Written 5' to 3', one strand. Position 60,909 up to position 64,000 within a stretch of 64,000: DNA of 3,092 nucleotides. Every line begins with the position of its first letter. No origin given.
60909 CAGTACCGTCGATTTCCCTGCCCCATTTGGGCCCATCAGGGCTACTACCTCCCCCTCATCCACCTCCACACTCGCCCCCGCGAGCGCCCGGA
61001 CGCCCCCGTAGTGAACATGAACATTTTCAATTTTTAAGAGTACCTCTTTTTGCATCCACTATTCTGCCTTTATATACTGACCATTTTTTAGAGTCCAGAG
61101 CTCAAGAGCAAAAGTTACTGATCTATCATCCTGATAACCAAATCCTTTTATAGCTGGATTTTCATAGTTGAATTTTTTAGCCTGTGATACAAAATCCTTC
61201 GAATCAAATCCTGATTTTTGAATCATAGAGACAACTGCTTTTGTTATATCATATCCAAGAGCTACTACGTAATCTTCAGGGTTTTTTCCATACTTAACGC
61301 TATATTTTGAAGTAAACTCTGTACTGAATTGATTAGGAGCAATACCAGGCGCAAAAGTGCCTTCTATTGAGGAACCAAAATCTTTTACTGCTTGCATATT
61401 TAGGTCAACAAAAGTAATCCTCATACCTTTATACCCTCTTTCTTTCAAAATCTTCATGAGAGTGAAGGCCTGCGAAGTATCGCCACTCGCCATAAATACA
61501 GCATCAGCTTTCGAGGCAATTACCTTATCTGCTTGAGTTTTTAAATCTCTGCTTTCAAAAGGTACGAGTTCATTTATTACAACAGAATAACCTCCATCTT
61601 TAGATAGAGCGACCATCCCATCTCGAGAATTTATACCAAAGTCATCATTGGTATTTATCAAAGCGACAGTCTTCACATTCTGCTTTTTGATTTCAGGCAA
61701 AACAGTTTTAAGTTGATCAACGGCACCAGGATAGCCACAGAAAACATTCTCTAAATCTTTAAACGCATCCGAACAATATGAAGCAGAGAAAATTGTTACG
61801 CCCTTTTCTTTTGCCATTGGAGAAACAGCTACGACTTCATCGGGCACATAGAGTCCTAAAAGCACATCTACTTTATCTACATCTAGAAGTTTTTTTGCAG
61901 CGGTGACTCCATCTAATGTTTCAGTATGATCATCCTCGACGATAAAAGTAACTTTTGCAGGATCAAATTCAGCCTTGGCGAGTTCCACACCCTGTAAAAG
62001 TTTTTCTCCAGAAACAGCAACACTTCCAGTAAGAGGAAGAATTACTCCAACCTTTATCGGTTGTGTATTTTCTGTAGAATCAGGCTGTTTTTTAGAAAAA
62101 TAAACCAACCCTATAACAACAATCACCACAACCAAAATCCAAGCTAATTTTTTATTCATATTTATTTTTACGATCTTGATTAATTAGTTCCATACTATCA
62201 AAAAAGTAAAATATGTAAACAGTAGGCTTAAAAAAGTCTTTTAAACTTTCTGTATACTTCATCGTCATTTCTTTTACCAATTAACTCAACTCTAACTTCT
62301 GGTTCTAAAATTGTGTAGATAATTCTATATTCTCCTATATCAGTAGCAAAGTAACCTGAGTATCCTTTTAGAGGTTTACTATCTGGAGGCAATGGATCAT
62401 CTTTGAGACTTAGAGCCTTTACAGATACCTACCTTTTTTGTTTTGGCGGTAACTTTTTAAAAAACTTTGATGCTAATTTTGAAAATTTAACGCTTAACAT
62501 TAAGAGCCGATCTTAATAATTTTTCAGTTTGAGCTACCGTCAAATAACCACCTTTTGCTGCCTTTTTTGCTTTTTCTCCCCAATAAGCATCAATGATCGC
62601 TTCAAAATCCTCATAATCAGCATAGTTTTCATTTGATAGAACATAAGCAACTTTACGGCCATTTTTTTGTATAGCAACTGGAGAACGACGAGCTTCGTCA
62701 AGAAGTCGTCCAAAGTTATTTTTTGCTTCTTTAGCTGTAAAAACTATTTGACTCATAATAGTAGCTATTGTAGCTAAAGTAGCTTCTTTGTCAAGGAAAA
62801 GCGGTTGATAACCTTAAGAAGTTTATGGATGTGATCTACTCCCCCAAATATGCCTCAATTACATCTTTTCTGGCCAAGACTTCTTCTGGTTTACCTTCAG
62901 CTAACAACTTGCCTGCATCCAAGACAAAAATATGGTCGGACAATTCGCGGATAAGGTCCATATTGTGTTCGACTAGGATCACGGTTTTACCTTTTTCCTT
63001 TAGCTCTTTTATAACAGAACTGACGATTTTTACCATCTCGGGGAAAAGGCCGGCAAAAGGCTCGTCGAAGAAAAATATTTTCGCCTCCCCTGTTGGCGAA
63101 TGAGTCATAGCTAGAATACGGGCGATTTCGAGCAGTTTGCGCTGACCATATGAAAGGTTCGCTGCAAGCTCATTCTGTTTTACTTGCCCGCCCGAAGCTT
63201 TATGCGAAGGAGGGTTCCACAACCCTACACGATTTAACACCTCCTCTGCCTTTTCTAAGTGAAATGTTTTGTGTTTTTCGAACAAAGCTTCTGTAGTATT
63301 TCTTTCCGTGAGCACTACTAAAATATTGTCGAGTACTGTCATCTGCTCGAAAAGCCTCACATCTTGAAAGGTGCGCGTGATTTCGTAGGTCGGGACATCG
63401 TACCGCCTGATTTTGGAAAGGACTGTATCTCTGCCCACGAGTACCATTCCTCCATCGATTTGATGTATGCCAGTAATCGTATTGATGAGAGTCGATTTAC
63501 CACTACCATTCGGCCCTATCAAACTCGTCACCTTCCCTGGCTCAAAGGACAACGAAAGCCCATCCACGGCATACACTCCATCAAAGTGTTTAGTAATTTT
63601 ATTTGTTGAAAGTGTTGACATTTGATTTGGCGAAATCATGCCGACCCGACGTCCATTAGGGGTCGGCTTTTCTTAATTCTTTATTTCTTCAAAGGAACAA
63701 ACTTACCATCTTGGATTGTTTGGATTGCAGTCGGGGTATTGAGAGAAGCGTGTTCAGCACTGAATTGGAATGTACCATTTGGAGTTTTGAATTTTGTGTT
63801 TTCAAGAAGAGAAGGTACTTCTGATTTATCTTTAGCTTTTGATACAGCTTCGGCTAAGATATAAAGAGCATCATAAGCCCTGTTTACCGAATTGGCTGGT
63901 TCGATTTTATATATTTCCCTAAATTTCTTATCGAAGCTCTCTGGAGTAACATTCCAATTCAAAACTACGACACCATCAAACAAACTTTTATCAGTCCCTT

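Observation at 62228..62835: Phd/YefM antitoxin with overlapping RelE/ParE toxin inactivated by one in-frame amber codon; GTAGCT x3 candidate operator upstream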

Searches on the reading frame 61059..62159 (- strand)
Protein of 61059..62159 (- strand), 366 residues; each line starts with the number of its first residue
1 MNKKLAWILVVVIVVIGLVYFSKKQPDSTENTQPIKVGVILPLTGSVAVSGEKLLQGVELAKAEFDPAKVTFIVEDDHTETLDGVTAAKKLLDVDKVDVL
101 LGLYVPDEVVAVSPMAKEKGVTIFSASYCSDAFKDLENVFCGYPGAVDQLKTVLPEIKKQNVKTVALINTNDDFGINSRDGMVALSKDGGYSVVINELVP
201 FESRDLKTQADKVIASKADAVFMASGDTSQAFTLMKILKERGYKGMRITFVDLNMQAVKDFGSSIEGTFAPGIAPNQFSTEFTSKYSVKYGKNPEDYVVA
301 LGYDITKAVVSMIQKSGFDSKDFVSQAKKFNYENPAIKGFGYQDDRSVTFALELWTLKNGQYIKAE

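Call 37: search_protein_families(library=pfam, proteins=[window:61059-62159:-], max_evalue=0.00001)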
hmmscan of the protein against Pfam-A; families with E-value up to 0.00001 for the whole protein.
window:61059-62159:- (366 aa): 3 families
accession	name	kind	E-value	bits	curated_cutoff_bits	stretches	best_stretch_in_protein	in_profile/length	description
PF13458.12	Peripla_BP_6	-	1.2e-43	150.5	31.7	1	34-354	1-335/343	Periplasmic binding protein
PF01094.35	ANF_receptor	-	2.8e-14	53.4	25.4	1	66-324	20-301/353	Receptor family ligand binding region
PF13433.12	Peripla_BP_5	-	1.1e-08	35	27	1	35-245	1-215/363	Periplasmic binding protein domain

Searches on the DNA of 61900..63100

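Call 51: search_rna_families(source=window, start=61900, end=63100, threshold=evalue, max_evalue=1)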
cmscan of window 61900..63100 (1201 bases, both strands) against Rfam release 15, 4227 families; matches with E-value up to 1: 0.
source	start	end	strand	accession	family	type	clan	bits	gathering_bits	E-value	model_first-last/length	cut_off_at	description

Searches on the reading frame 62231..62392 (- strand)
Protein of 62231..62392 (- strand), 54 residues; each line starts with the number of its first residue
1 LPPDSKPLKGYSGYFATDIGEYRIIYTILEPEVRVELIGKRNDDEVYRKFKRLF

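Call 6: search_protein_families(library=pfam, proteins=[window:62231-62392:-], max_evalue=1)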
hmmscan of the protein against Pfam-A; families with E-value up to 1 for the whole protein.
seq(54 aa): 1 family
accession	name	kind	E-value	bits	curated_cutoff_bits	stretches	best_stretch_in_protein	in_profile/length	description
PF05016.21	ParE_toxin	-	0.0094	16.9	23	1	9-44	52-88/89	ParE toxin of type II toxin-antitoxin system, parDE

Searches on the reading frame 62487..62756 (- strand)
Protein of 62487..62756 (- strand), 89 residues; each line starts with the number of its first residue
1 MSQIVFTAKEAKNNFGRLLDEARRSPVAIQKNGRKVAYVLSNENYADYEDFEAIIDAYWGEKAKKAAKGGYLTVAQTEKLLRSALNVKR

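Call 6: search_protein_families(library=pfam, proteins=[window:62490-62756:-], max_evalue=1)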
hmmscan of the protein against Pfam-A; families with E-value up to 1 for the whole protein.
seq(89 aa): 1 family
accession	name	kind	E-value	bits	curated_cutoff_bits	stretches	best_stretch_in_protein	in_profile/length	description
PF02604.26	PhdYeFM_antitox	-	7.1e-10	39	29.8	1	5-53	3-52/74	Antitoxin Phd_YefM, type II toxin-antitoxin system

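Call 7: search_protein_families(library=ncbifam, proteins=[window:62490-62756:-], max_evalue=1)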
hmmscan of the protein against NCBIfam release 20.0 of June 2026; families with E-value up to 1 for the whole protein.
seq(89 aa): 1 family
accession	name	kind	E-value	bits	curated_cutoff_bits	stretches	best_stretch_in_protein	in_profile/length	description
TIGR01552.1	phd_fam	subfamily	3.1e-07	29.6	20.8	1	6-46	2-43/53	type II toxin-antitoxin system prevent-host-death family antitoxin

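Call 9: find_encoding_contigs(protein=window:62487-62756:-, flank=3000, max_places=10)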
Protein window:62487-62756:- (89 aa): 20 contigs read that carry it; 10 places shown.
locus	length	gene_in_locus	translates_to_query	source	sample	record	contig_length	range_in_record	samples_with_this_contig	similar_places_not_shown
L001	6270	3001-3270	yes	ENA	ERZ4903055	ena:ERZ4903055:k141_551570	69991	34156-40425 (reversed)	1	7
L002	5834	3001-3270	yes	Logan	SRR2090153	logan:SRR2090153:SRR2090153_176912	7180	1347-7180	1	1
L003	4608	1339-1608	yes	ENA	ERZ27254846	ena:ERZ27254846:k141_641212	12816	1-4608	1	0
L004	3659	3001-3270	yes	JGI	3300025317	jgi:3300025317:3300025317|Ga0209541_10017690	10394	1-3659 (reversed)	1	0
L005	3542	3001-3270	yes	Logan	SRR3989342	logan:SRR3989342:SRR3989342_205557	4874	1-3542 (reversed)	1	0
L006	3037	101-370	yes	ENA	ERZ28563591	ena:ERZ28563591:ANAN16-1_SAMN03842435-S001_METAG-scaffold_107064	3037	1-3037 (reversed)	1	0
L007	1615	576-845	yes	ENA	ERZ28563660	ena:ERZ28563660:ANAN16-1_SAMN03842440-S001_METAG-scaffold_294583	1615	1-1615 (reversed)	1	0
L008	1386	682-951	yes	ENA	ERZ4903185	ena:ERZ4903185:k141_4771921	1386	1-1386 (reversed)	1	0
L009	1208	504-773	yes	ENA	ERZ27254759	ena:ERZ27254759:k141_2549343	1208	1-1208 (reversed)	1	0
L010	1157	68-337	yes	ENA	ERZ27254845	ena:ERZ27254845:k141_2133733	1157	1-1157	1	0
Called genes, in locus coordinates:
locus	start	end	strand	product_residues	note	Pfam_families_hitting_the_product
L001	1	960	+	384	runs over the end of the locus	PF13433:Peripla_BP_5, PF13458:Peripla_BP_6, PF01094:ANF_receptor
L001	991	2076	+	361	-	PF13433:Peripla_BP_5, PF13458:Peripla_BP_6, PF01094:ANF_receptor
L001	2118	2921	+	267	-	PF02463:SMC_N, PF00005:ABC_tran, PF13175:AAA_15 (faint), PF13304:AAA_21 (faint), PF12399:BCA_ABC_TP_C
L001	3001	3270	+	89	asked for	PF02604:PhdYeFM_antitox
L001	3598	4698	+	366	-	PF13433:Peripla_BP_5, PF13458:Peripla_BP_6, PF01094:ANF_receptor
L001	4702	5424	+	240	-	PF13476:AAA_23 (faint), PF02463:SMC_N, PF00005:ABC_tran, PF13304:AAA_21 (faint)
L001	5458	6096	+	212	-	PF13462:Thioredoxin_4, PF01323:DSBA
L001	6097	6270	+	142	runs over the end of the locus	PF10648:Gmad2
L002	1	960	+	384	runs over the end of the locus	PF13433:Peripla_BP_5, PF13458:Peripla_BP_6, PF01094:ANF_receptor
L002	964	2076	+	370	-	PF13433:Peripla_BP_5, PF13458:Peripla_BP_6, PF01094:ANF_receptor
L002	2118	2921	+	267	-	PF02463:SMC_N, PF00005:ABC_tran, PF13175:AAA_15 (faint), PF13304:AAA_21 (faint), PF12399:BCA_ABC_TP_C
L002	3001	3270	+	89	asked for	PF02604:PhdYeFM_antitox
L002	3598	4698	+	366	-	PF13433:Peripla_BP_5, PF13458:Peripla_BP_6, PF01094:ANF_receptor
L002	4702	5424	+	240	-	PF13476:AAA_23 (faint), PF02463:SMC_N, PF00005:ABC_tran, PF13304:AAA_21 (faint)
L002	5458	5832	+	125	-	?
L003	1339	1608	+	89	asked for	PF02604:PhdYeFM_antitox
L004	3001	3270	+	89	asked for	PF02604:PhdYeFM_antitox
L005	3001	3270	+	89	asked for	PF02604:PhdYeFM_antitox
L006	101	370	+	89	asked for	PF02604:PhdYeFM_antitox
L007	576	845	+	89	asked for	PF02604:PhdYeFM_antitox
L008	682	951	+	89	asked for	PF02604:PhdYeFM_antitox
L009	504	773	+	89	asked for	PF02604:PhdYeFM_antitox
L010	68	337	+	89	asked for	PF02604:PhdYeFM_antitox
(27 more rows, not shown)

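Call 52: search_protein_families(library=padloc, proteins=[window:62490-62756:-], max_evalue=0.01)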
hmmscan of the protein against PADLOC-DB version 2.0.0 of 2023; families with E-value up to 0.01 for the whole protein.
seq(89 aa): 0 families

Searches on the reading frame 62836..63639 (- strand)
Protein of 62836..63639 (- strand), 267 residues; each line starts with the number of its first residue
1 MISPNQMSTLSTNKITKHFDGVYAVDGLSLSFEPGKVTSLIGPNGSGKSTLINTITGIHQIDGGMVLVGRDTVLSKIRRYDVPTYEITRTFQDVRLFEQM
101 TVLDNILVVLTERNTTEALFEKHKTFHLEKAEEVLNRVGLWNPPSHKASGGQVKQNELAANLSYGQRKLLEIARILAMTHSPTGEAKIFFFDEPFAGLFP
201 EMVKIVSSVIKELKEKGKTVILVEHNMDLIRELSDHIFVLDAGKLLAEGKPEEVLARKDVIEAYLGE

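Call 37: search_protein_families(library=pfam, proteins=[window:62836-63639:-], max_evalue=0.00001)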
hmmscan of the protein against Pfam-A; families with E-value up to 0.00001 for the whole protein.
window:62836-63639:- (267 aa): 5 families
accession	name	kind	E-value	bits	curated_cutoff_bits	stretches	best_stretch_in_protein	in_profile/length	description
PF00005.33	ABC_tran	-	9.4e-24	85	25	1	26-196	2-137/137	ABC transporter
PF13304.12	AAA_21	-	5.5e-13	50.1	27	0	37-73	1-34/304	AAA domain, putative AbiEii toxin, Type IV TA system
PF02463.25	SMC_N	-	7.9e-11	42.2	40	1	29-233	19-205/220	RecF/RecN/SMC N terminal domain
PF12399.14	BCA_ABC_TP_C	-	1.6e-08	34.4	25.5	1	244-267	1-24/27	Branched-chain amino acid ATP-binding cassette transporter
PF13175.12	AAA_15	-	4.7e-06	26.9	32.1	0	30-55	19-43/374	AAA ATPase domain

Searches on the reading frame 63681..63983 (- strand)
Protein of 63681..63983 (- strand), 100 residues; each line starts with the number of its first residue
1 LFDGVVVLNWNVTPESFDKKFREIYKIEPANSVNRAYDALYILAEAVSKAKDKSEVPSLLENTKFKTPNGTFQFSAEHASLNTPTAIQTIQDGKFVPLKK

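Call 37: search_protein_families(library=pfam, proteins=[window:63681-63983:-], max_evalue=0.00001)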
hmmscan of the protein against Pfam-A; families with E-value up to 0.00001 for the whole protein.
window:63681-63983:- (100 aa): 1 family
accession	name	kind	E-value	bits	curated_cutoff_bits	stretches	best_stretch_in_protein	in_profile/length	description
PF13458.12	Peripla_BP_6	-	7.7e-06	26.2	31.7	1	16-93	260-342/343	Periplasmic binding protein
